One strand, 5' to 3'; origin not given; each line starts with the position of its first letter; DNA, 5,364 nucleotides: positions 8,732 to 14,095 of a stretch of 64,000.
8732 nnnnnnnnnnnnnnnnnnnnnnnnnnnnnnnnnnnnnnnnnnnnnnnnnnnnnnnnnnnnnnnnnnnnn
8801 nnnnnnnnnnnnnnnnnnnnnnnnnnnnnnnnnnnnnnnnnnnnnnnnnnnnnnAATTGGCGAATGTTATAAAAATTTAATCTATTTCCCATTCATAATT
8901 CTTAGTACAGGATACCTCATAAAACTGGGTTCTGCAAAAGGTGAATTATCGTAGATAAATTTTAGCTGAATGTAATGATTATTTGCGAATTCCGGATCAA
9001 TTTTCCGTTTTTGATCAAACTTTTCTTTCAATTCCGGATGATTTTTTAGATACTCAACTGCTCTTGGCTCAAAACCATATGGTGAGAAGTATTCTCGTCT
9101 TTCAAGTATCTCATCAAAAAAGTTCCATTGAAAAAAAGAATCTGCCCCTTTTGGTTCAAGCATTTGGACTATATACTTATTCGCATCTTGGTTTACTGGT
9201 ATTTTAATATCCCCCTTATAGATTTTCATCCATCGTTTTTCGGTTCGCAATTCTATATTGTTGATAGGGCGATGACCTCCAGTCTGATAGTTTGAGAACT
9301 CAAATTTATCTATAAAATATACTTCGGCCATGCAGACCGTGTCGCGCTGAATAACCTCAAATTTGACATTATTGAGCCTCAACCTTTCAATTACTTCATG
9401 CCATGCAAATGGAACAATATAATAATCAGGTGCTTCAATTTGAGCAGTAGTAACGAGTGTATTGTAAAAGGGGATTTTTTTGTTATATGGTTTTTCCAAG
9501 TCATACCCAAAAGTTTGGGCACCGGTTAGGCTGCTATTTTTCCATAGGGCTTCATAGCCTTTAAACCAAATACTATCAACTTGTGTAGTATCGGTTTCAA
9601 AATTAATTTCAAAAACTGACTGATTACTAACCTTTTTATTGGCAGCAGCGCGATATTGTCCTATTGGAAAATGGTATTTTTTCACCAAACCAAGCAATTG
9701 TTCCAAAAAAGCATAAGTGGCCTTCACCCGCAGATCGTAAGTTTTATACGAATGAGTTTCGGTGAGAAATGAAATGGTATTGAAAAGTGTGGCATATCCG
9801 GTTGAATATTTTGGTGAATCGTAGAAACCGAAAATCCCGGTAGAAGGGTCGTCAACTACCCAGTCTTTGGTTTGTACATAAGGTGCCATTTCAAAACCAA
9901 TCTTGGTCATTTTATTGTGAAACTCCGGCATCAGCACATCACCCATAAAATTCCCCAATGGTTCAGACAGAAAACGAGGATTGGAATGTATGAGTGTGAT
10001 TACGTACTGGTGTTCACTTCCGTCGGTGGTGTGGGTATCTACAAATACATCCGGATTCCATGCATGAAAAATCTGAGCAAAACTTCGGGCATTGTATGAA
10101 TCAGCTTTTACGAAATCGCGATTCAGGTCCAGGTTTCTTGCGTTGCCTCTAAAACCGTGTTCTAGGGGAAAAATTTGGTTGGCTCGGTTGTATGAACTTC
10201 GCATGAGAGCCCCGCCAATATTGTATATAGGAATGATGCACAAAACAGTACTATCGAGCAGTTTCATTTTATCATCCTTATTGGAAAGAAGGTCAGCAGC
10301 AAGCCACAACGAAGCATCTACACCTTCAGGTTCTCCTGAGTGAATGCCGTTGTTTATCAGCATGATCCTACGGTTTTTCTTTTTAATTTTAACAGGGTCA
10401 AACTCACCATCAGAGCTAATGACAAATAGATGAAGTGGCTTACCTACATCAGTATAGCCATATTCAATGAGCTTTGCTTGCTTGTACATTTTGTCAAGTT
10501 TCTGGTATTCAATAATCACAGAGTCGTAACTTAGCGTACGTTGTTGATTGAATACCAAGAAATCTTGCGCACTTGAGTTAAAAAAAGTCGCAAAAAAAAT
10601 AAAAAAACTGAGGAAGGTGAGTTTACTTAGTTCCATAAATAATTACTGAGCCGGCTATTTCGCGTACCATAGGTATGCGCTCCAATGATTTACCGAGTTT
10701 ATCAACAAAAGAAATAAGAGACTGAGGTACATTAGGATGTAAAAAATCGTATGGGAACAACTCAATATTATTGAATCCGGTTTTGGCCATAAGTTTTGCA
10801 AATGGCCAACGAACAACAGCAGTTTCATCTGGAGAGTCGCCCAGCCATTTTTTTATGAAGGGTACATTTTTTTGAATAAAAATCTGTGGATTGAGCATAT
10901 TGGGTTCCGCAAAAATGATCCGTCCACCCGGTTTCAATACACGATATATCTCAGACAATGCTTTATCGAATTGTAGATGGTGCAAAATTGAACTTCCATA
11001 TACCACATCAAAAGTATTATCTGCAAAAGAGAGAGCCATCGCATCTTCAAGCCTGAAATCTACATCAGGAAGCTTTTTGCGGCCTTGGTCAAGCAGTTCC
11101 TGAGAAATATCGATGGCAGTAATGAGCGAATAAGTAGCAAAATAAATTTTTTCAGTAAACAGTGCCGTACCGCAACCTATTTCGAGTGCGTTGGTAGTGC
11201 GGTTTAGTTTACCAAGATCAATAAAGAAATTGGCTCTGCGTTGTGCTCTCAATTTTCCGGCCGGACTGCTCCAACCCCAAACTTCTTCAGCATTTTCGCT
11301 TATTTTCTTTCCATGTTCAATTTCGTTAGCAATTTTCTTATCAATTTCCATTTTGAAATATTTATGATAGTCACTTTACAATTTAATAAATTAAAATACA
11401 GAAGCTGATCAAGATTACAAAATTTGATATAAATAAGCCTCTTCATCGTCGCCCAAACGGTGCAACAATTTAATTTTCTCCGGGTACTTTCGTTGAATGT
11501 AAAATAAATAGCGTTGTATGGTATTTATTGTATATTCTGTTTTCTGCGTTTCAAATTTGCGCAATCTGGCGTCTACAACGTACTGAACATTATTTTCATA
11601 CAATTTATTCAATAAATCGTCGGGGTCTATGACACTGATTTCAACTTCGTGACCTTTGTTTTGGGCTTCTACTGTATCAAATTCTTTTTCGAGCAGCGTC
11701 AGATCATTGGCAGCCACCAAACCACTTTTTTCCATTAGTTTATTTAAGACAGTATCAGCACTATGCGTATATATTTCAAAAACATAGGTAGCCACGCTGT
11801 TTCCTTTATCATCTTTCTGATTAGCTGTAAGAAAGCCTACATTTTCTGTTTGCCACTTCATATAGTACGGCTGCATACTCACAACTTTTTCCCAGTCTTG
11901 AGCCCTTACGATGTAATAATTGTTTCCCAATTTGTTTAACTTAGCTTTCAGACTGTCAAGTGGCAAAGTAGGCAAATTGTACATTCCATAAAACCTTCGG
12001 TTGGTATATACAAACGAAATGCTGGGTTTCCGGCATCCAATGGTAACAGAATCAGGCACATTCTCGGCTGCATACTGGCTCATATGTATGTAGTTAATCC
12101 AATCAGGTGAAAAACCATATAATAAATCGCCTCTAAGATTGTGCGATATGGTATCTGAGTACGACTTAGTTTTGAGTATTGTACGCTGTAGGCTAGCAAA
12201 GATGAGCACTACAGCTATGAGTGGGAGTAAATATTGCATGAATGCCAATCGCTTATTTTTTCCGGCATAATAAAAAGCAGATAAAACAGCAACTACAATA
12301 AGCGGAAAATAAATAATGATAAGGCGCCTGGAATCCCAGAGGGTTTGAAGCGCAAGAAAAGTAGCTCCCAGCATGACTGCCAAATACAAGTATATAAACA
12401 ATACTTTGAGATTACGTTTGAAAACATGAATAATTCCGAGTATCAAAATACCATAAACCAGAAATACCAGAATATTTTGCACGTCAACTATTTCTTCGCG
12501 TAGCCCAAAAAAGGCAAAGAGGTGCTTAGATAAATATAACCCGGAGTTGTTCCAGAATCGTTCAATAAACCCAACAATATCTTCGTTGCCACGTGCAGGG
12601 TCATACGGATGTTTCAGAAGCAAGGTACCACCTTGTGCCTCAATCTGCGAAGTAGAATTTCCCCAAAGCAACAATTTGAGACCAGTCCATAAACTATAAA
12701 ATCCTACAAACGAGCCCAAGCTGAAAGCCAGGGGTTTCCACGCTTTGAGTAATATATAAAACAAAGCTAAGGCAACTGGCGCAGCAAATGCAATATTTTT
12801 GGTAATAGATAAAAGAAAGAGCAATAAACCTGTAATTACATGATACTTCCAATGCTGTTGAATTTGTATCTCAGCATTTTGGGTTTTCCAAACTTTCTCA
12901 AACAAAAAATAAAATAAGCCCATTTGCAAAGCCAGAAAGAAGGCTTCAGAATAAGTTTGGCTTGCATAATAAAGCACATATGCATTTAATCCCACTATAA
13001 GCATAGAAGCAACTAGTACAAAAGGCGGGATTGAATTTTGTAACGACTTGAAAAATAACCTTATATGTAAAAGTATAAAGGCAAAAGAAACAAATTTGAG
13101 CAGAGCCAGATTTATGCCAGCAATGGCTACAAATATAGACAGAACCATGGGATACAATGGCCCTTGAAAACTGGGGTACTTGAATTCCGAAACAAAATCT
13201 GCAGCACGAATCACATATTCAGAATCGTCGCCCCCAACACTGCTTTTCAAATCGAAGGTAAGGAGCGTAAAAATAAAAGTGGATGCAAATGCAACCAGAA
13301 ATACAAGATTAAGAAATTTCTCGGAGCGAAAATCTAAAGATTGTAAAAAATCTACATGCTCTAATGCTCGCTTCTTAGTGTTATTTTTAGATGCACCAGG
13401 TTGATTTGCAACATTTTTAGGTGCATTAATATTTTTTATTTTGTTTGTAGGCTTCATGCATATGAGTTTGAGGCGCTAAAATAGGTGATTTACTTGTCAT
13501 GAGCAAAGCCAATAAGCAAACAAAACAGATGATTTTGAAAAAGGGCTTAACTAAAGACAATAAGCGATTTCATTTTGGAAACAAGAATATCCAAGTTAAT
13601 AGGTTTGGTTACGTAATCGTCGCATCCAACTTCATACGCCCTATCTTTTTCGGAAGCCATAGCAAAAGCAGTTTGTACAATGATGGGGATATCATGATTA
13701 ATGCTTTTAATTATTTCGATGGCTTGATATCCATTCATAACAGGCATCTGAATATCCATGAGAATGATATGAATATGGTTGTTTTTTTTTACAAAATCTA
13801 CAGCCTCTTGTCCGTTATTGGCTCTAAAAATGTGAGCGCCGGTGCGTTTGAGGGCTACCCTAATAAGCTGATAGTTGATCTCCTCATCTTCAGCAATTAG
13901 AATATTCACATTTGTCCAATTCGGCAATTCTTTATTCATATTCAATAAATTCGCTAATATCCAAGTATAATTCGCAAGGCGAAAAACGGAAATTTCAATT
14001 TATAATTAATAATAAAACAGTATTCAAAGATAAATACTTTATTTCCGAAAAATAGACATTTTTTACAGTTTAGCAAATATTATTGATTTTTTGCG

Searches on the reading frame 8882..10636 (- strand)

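Call 17: search_protein_families(library=pfam, proteins=[window:8882-10636:-], max_evalue=0.00001)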
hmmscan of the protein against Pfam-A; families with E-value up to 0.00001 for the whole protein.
window:8882-10636:- (584 aa): 1 family
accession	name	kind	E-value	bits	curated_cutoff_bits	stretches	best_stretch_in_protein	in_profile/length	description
PF00246.29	Peptidase_M14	-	5.6e-13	49.6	21.6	1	45-178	6-136/286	Zinc carboxypeptidase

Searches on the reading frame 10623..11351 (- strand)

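Call 17: search_protein_families(library=pfam, proteins=[window:10623-11351:-], max_evalue=0.00001)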
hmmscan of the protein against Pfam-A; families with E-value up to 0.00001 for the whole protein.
window:10623-11351:- (242 aa): 6 families
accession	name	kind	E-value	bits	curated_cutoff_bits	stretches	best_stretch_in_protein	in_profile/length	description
PF08241.18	Methyltransf_11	-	3.1e-23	82.6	21.2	1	56-147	1-95/95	Methyltransferase domain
PF13649.12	Methyltransf_25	-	1.9e-20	73.8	27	1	56-143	2-97/97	Methyltransferase domain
PF13847.12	Methyltransf_31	-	1.1e-14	54.8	27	1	52-156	4-118/145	Methyltransferase domain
PF08242.18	Methyltransf_12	-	1.5e-14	54.9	30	1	56-145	1-98/98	Methyltransferase domain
PF01209.24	Ubie_methyltran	-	2.1e-13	50.6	20.1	1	42-151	38-155/233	ubiE/COQ5 methyltransferase family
PF13489.12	Methyltransf_23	-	1.3e-11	45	27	1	47-197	18-163/164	Methyltransferase domain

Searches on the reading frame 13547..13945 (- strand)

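Call 46: search_protein_families(library=pfam, proteins=[window:13547-13945:-], max_evalue=0.0001)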
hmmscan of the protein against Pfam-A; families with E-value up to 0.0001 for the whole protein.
window:13547-13945:- (132 aa): 1 family
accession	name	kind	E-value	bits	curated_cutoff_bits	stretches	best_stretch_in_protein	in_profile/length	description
PF00072.30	Response_reg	-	7.2e-26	91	30.2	1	15-125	1-110/111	Response regulator receiver domain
